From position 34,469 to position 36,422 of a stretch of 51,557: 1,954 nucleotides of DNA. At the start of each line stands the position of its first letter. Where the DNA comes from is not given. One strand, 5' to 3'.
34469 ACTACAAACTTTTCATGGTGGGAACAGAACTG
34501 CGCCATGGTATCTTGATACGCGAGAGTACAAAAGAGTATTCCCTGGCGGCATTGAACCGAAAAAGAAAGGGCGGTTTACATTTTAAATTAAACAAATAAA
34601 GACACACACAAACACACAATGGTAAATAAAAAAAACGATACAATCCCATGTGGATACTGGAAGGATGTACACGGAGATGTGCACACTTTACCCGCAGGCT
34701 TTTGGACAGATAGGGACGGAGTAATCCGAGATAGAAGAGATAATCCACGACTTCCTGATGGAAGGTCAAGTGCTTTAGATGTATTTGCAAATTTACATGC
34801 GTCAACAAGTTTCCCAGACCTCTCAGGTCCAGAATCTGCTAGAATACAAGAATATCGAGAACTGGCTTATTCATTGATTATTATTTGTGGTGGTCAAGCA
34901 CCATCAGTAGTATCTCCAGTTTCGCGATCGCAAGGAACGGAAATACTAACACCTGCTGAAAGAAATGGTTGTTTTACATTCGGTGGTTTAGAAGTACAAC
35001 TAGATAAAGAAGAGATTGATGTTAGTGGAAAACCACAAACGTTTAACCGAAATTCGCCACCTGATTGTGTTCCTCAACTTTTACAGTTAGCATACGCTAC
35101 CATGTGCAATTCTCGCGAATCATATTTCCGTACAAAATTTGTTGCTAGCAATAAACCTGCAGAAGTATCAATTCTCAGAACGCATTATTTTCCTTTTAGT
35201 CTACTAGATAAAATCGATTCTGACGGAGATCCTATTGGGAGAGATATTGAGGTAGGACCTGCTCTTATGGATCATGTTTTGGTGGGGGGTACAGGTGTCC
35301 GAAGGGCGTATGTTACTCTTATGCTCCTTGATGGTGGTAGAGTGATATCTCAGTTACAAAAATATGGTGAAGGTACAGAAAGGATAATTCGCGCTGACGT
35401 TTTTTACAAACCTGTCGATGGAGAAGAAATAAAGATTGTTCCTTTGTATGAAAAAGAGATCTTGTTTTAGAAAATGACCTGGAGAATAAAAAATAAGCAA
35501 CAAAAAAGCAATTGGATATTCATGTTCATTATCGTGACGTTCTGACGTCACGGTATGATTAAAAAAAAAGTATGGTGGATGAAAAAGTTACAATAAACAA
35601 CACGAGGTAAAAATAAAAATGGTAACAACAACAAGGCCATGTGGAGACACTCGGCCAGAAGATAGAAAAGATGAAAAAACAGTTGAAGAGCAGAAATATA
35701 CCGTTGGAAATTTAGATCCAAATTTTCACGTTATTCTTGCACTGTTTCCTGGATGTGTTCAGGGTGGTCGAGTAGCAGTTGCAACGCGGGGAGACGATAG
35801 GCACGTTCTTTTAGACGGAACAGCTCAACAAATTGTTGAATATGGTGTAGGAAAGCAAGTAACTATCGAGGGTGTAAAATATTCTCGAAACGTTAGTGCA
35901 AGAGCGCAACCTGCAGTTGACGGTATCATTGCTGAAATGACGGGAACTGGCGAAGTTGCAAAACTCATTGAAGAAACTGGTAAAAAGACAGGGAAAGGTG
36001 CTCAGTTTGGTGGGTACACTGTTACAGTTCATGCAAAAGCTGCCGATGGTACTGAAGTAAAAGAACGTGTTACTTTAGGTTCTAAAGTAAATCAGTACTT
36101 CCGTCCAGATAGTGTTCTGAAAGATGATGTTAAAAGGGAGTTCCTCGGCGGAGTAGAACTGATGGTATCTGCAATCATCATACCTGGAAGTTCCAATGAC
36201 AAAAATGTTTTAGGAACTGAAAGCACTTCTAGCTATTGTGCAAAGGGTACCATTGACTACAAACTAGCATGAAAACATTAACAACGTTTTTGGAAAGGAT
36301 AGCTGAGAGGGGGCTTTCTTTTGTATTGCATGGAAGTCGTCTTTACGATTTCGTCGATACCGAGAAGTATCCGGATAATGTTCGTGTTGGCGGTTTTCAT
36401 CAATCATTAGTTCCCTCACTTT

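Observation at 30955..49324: Eleven same-strand genes (~18.4 kb) joining a candidate Ubl-E2-JAB-E1 core to a cysteine desulfurase, a radical SAM enzyme, HD and IMPase-like hydrolases and giant ORFans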

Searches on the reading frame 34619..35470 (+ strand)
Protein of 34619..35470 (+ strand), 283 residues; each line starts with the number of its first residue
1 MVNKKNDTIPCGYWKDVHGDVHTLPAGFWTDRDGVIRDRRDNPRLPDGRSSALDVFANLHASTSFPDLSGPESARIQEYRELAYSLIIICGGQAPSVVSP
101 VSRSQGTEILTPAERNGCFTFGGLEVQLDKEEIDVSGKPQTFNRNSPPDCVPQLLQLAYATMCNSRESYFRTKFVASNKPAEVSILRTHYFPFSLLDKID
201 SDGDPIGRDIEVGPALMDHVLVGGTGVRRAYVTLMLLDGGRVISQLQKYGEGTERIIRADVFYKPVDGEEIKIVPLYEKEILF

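Call 3: search_protein_families(library=pfam, proteins=[window:34619-35470:+], max_evalue=0.1)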
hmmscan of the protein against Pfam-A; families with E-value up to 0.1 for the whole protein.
window:34619-35470:+ (283 aa): 0 families

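Call 4: search_protein_families(library=padloc, proteins=[window:34619-35470:+], max_evalue=0.1)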
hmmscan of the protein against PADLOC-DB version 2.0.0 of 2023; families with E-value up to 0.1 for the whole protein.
window:34619-35470:+ (283 aa): 0 families

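Call 6: search_protein_families(library=ncbifam, proteins=[window:34619-35470:+], max_evalue=0.1)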
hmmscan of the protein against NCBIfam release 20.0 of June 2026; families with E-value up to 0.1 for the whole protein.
window:34619-35470:+ (283 aa): 0 families

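Call 72: search_protein_families(library=phrogs, proteins=[window:34619-35470:+], max_evalue=0.01)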
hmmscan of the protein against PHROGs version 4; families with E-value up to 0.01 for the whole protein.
window:34619-35470:+ (283 aa): 0 families

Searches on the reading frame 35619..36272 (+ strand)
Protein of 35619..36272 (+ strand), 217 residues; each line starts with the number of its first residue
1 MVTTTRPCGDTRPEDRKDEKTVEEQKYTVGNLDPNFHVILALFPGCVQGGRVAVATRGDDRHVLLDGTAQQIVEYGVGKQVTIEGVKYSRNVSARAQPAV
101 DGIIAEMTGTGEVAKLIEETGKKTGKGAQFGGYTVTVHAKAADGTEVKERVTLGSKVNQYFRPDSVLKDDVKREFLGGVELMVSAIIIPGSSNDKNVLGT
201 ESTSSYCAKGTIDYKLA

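Call 3: search_protein_families(library=pfam, proteins=[window:35619-36272:+], max_evalue=0.1)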
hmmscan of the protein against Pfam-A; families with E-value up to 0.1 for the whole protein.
window:35619-36272:+ (217 aa): 1 family
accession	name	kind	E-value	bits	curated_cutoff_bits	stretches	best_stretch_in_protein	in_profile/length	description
PF13786.12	DUF4179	-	0.04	14.8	30.1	0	98-147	38-86/94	Domain of unknown function (DUF4179)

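Call 4: search_protein_families(library=padloc, proteins=[window:35619-36272:+], max_evalue=0.1)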
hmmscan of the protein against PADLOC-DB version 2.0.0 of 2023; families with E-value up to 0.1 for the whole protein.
window:35619-36272:+ (217 aa): 0 families

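Call 6: search_protein_families(library=ncbifam, proteins=[window:35619-36272:+], max_evalue=0.1)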
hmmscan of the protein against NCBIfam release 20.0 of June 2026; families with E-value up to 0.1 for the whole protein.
window:35619-36272:+ (217 aa): 0 families

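Call 29: search_solved_structures(query=A7, max_evalue=10, show_alignments=2)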
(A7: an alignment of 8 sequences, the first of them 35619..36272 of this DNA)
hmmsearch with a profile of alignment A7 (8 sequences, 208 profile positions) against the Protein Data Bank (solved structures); distinct sequences matched with E-value up to 10: 0.

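Call 31: search_protein_families(library=pfam, alignment_id=A7, max_evalue=10)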
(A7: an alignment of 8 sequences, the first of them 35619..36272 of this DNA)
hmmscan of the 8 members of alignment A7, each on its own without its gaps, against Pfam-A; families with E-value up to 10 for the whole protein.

A. member 1, window:35619-36272:+ (217 aa): 1 family
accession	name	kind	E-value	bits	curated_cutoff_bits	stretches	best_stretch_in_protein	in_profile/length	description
PF13786.12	DUF4179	-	0.04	14.8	30.1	1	98-147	38-86/94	Domain of unknown function (DUF4179)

B. families by the number of members that match (of 8 scanned): 7 families
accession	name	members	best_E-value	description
PF13786.12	DUF4179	2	0.04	Domain of unknown function (DUF4179)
PF07694.17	5TM-5TMR_LYT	1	0.052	5TMR of 5TMR-LYT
PF03640.20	Lipoprotein_15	1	0.075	Secreted repeat of unknown function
PF02839.19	CBM_5_12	1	0.079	Carbohydrate-binding module family 5/12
PF10511.15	Cementoin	1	0.16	Trappin protein transglutaminase binding domain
PF18229.6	GcnA_N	1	0.19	N-acetyl-beta-D-glucosaminidase N-terminal domain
PF15534.11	Ntox35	1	1.3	Bacterial toxin 35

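Call 33: find_homologous_proteins(query=window:35619-36272:+, max_evalue=0.01)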
Query window:35619-36272:+ (217 aa): 1 proteins with E <= 0.01 among 294 candidates.
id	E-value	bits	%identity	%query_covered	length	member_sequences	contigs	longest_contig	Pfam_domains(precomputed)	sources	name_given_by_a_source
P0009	1.4e-137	474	100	100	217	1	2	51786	-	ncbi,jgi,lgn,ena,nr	ncbi:hypothetical protein COV17_03635 [Candidatus Woesearchaeota archaeon CG10_big_fil_rev_8_21_14_0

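Call 48: search_protein_representatives(protein=window:35619-36272:+)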
Query: 217 residues. Proteins with E-value up to 0.001 (for the whole library): 24; up to 1e-10: 15; up to 1e-30: 3. The best 24 are listed.
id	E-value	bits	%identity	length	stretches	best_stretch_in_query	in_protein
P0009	4.3e-138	473.9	100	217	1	1-217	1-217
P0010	7.0e-34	133.6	45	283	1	5-193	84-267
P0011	2.4e-33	131.8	45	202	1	2-195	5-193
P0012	7.9e-27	110.6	43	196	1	8-194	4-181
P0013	1.8e-26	109.4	36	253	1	6-192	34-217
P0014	1.3e-25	106.5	42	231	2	3-132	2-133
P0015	5.1e-24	101.4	46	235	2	11-162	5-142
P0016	7.4e-24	100.9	41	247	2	8-147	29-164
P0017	2.1e-20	89.5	43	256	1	9-193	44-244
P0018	3.8e-19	85.5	44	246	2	7-140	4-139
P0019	4.4e-17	78.7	37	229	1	4-191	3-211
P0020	3.2e-15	72.6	42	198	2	30-123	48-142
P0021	3.7e-14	69.2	35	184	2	18-110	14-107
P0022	1.2e-11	60.9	37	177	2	21-106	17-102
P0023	2.9e-11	59.7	41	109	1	4-83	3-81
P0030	2.4e-05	40.4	33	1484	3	50-126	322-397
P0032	1.6e-04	37.7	28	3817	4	49-126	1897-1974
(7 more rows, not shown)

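Call 58: predict_structure(alignment_id=A10)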
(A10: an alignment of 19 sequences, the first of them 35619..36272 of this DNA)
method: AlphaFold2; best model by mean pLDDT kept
length: 217 residues; sequences in the alignment: 19
mean_pLDDT: 87.9   pTM: 0.82
mean pLDDT of the five models: 87.9, 87.8, 87.4, 86.8, 86.7
residues with pLDDT >= 90: 173; 70-90: 9; 50-70: 14; < 50: 21
segments of 3 or more residues with pLDDT < 50: 1-3, 196-211
pLDDT, mean of each block of 10 residues (from residue 1): 58 94 94 94 90 96 98 98 98 97 97 94 93 97 95 97 95 96 95 51 45 51
secondary structure, 60 per line:
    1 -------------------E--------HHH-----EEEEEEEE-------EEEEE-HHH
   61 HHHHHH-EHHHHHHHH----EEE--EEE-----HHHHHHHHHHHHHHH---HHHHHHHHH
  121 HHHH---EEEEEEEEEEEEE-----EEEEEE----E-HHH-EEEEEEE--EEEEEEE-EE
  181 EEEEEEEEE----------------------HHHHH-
elements in order: E37-44 E52-56 H58-66 H69-76 E81-83 E86-88 H94-108 H112-124 E128-140 E146-151 E162-168 E171-177 E179-189 H212-216

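Call 61: fold_search(model_id=the predicted structure, library=pdb)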
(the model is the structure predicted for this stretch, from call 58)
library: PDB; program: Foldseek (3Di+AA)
matches with E <= 10: 620; with E <= 0.001: 0
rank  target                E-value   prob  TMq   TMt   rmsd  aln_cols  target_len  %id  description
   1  2d10_A                4.9e-02  0.77  0.24  0.19   7.4       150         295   11  Crystal structure of the Radixin FERM domain complexed with the NHERF-1 C-terminal tail peptide (released 2006-07-18)
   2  5u75_A                1.0e-01  0.11  0.16  0.22  15.8       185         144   10  The structure of Staphylococcal Enterotoxin-like X (SElX), a Unique Superantigen (released 2017-08-02)
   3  5y3c                  1.1e-01  0.57  0.23  0.49   8.4       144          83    9  Crystal structure of zebrafish Ccd1 DIX domain (released 2017-09-06)
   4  5i4d_B                1.2e-01  0.18  0.18  0.20  13.8       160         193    9  1.75 Angstrom Crystal Structure of Superantigen-like Protein, Exotoxin from Staphylococcus aureus, in Complex with Sia (released 2016-02-24)
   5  2c5l_C                1.4e-01  0.41  0.24  0.45   9.4       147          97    8  Structure of PLC epsilon Ras association domain with hRas (released 2006-02-20)
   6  5y3b_F                1.7e-01  0.47  0.23  0.49   8.4       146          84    8  Crystal structure of mouse Ccd1 DIX domain (released 2017-09-06)
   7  9iav_B                2.0e-01  0.08  0.14  0.21  15.1       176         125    6  Non-immunogenic staphylokinase variant THR174 (released 2026-03-04)
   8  3ddc_B                2.2e-01  0.08  0.13  0.19  13.3       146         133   10  Crystal Structure of NORE1A in Complex with RAS (released 2008-07-15)
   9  4s3p_B                2.4e-01  0.20  0.10  0.04  13.7        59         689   19  Amylomaltase MalQ from Escherichia coli, apo structure (released 2015-07-08)
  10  5i4d_A                2.4e-01  0.09  0.19  0.20  15.7       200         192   11  1.75 Angstrom Crystal Structure of Superantigen-like Protein, Exotoxin from Staphylococcus aureus, in Complex with Sia (released 2016-02-24)
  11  6iw3                  2.5e-01  0.41  0.22  0.48   8.6       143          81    7  High resolution structure of Dvl2-DIX Y27W/C80S mutant (released 2019-02-20)
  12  3gs2_A                2.5e-01  0.23  0.22  0.37   9.3       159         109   11  Ring1B C-terminal domain/Cbx7 Cbox Complex (released 2010-08-25)
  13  4tkn_B                2.5e-01  0.23  0.21  0.19   8.8       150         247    9  Structure of the SNX17 FERM domain bound to the second NPxF motif of KRIT1 (released 2014-07-30)
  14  5y3b_A                3.6e-01  0.54  0.26  0.58   6.0       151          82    9  Crystal structure of mouse Ccd1 DIX domain (released 2017-09-06)
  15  5d3d_A                3.8e-01  0.09  0.19  0.21  14.2       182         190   10  Crystal structure of Staphylococcal Superantigen-Like protein 3 (released 2015-08-19)
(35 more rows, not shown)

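Call 72: search_protein_families(library=phrogs, proteins=[window:35619-36272:+], max_evalue=0.01)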
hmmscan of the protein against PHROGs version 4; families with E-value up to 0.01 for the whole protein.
window:35619-36272:+ (217 aa): 0 families

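Call 94: fold_search(model_id=the predicted structure, library=viral)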
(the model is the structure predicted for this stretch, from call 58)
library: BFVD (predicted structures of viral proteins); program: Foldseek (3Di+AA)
matches with E <= 10: 797; with E <= 0.001: 0
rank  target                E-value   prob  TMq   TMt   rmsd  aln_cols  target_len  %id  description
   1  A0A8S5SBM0            7.9e-02  0.15  0.09  0.12  16.5       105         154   10  BppU domain protein [Siphoviridae sp. ctJLl6]
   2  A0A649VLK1            8.9e-02  0.72  0.17  0.40  10.2        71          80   15  (no name in the UniProt tables at hand)
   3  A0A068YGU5            1.2e-01  0.04  0.11  0.09  48.7       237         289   11  Head fiber [Streptococcus phage Cp-7]
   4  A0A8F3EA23            2.7e-01  0.23  0.16  0.34  14.0        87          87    9  Uncharacterized protein [Arthrobacter phage SilentRX]
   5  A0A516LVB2            2.7e-01  0.11  0.21  0.16  16.6       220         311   14  (no name in the UniProt tables at hand)
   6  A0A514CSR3            2.7e-01  0.09  0.15  0.11  16.4       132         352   13  Uncharacterized protein [Achromobacter phage Motura]
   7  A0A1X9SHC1            3.2e-01  0.06  0.10  0.16  17.4       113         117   13  Uncharacterized protein [Mycobacterium phage Shandong1]
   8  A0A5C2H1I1            4.3e-01  0.09  0.10  0.23  15.6        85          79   14  Uncharacterized protein [Sinorhizobium phage ort11]
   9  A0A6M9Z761            4.3e-01  0.07  0.12  0.14  15.9       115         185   11  Uncharacterized protein [Vibrio phage vB_ValS_X1]
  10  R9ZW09                4.3e-01  0.06  0.15  0.19  15.3       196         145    8  (no name in the UniProt tables at hand)
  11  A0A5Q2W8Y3            4.3e-01  0.04  0.07  0.10  12.3        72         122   10  (no name in the UniProt tables at hand)
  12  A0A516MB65            4.3e-01  0.02  0.10  0.04  19.9       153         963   14  (no name in the UniProt tables at hand)
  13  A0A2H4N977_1          4.6e-01  0.07  0.09  0.03  16.6       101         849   15  (no name in the UniProt tables at hand)
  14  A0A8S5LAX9            4.9e-01  0.10  0.11  0.08  17.8        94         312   14  Uncharacterized protein [Podoviridae sp. ctBev14]
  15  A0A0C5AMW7            4.9e-01  0.07  0.11  0.04  13.7        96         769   14  Uncharacterized protein [Cyanophage P-TIM40]
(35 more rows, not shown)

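Call 96: search_protein_families(library=pfam, proteins=[P0030, P0032], max_evalue=0.001)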
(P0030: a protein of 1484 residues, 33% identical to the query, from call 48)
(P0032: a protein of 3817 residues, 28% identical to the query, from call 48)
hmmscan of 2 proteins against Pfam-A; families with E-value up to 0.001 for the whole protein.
P0030 (1484 aa): 3 families
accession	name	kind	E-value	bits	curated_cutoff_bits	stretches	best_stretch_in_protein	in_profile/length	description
PF08379.15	Bact_transglu_N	-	7.9e-05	23.7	27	0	332-353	47-68/80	Bacterial transglutaminase-like N-terminal region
PF09430.16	EMC7_beta-sandw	-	0.00015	22.4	26.6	0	1291-1321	51-81/122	ER membrane protein complex subunit 7, beta-sandwich domain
PF11518.13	DUF3221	-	0.00079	20.1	26.4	0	331-360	36-64/82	Protein of unknown function (DUF3221)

P0032 (3817 aa): 6 families
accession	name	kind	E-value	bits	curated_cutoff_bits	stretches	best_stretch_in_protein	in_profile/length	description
PF17963.7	Big_9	-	1e-161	526.7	23.6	7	3225-3313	1-89/89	Bacterial Ig domain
PF17892.7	Cadherin_5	-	2.9e-139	453.9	26.5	7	3318-3407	2-97/98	Cadherin-like domain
PF17803.7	Cadherin_4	-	1.6e-113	371.8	25.1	7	3120-3186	2-71/71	Bacterial cadherin-like domain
PF13385.13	Laminin_G_3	-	1.3e-22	81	27.6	1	3666-3808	14-150/151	Concanavalin A-like lectin/glucanases superfamily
PF19076.6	CshA_repeat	-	1.5e-17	64.5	27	1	3060-3125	42-103/103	Surface adhesin CshA repetitive domain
PF08448.16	PAS_4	-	0.00043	20.9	23.1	0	1671-1734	43-104/110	PAS fold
